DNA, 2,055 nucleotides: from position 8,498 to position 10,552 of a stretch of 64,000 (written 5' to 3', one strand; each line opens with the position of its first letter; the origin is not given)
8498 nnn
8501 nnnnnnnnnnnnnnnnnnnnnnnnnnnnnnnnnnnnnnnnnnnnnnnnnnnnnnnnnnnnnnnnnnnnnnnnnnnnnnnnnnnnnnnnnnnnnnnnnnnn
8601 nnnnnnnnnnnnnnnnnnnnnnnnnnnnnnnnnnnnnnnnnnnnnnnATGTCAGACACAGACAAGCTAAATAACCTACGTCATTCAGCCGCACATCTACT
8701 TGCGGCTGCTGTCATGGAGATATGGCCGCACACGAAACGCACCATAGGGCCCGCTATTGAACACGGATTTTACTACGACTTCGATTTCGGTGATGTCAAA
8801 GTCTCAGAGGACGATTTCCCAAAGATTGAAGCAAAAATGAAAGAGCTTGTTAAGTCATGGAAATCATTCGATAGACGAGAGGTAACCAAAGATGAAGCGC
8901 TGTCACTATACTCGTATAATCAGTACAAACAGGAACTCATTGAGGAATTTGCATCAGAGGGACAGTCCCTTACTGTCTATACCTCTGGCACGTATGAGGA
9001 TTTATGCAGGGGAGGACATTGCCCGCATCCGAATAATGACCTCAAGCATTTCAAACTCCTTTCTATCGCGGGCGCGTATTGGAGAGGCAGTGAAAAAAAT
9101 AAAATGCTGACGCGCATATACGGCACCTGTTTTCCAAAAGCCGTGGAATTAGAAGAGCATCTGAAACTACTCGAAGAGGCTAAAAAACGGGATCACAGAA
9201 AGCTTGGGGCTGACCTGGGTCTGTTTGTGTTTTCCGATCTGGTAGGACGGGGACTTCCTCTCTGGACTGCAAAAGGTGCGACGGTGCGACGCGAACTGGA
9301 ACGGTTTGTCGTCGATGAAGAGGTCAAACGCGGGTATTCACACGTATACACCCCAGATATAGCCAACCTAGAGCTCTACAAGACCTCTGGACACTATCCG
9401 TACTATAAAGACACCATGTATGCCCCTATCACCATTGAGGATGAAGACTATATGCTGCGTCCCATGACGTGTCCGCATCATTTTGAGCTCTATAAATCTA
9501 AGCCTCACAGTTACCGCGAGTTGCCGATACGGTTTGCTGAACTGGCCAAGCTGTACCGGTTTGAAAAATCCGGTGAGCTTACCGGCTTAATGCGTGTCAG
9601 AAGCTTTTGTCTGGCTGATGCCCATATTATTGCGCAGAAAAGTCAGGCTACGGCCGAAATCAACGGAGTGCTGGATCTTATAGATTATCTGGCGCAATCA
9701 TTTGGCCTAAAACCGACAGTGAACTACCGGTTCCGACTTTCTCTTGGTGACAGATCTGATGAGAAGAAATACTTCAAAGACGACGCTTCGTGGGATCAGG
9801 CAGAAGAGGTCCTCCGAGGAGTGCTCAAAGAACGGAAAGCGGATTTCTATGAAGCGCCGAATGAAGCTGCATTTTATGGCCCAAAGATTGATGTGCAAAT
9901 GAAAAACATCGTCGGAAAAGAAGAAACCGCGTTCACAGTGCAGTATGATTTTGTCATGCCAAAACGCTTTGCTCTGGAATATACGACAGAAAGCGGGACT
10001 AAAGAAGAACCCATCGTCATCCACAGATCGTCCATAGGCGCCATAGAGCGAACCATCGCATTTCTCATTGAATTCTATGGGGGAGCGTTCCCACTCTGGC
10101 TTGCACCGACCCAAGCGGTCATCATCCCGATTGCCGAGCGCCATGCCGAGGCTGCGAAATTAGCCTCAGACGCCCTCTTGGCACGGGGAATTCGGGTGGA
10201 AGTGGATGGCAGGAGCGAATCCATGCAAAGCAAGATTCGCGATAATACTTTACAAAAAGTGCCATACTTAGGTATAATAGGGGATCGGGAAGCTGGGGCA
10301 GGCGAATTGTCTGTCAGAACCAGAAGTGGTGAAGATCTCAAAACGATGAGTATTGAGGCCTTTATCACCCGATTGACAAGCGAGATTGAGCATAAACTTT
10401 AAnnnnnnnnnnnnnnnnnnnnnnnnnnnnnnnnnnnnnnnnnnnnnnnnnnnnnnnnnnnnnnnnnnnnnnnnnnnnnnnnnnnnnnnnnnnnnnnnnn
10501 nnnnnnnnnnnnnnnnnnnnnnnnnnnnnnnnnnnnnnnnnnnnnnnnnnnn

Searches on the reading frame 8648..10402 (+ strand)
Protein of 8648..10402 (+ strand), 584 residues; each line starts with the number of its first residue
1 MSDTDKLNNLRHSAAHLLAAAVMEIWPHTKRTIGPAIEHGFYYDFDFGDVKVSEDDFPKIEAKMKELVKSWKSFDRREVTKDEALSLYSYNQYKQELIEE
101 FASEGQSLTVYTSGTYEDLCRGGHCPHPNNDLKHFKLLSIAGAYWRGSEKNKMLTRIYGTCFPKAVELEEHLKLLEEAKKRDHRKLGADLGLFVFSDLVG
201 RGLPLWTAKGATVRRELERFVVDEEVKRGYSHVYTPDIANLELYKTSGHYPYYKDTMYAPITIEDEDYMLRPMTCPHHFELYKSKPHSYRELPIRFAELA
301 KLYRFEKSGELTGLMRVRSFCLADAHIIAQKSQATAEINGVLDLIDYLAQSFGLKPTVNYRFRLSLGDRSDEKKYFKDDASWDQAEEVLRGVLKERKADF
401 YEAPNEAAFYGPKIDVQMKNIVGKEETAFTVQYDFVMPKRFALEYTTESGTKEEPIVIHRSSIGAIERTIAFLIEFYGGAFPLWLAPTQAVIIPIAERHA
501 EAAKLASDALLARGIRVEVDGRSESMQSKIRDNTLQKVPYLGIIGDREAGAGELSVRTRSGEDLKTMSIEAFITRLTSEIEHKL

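Call 58: find_encoding_contigs(protein=window:8648-10402:+, flank=10000, max_places=1)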
Protein window:8648-10402:+ (584 aa): 5 contigs read that carry it; 1 place shown.
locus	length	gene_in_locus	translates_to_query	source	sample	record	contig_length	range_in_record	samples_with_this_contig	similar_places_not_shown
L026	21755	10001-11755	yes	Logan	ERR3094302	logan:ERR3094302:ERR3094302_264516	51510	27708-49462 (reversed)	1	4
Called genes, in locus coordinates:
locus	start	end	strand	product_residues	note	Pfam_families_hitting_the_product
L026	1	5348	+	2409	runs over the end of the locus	PF17802:SpaA (faint), PF20674:SpaA_3 (weak), PF24514:SpaA_4, PF19403:SpaA_2, PF20674:SpaA_3 (weak), PF24514:SpaA_4, PF19403:SpaA_2 (weak), PF17210:SdrD_B, +1 more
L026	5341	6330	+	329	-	-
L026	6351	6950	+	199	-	PF04203:Sortase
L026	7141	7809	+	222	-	-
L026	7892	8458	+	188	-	PF04203:Sortase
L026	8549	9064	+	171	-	-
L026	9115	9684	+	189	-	-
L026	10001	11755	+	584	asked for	PF07973:tRNA_SAD, PF00587:tRNA-synt_2b, PF03129:HGTP_anticodon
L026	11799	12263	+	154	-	PF05198:IF3_N, PF00707:IF3_C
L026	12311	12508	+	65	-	PF01632:Ribosomal_L35p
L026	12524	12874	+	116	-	PF00453:Ribosomal_L20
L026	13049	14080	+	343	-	PF02912:Phe_tRNA-synt_N, PF01409:tRNA-synt_2d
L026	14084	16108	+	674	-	PF03483:B3_4, PF03484:B5, PF17759:tRNA_synthFbeta, PF03147:FDX-ACB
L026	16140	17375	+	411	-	PF02441:Flavoprotein, PF04127:DFP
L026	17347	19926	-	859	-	PF00912:Transgly, PF00905:Transpeptidase, PF17957:Big_7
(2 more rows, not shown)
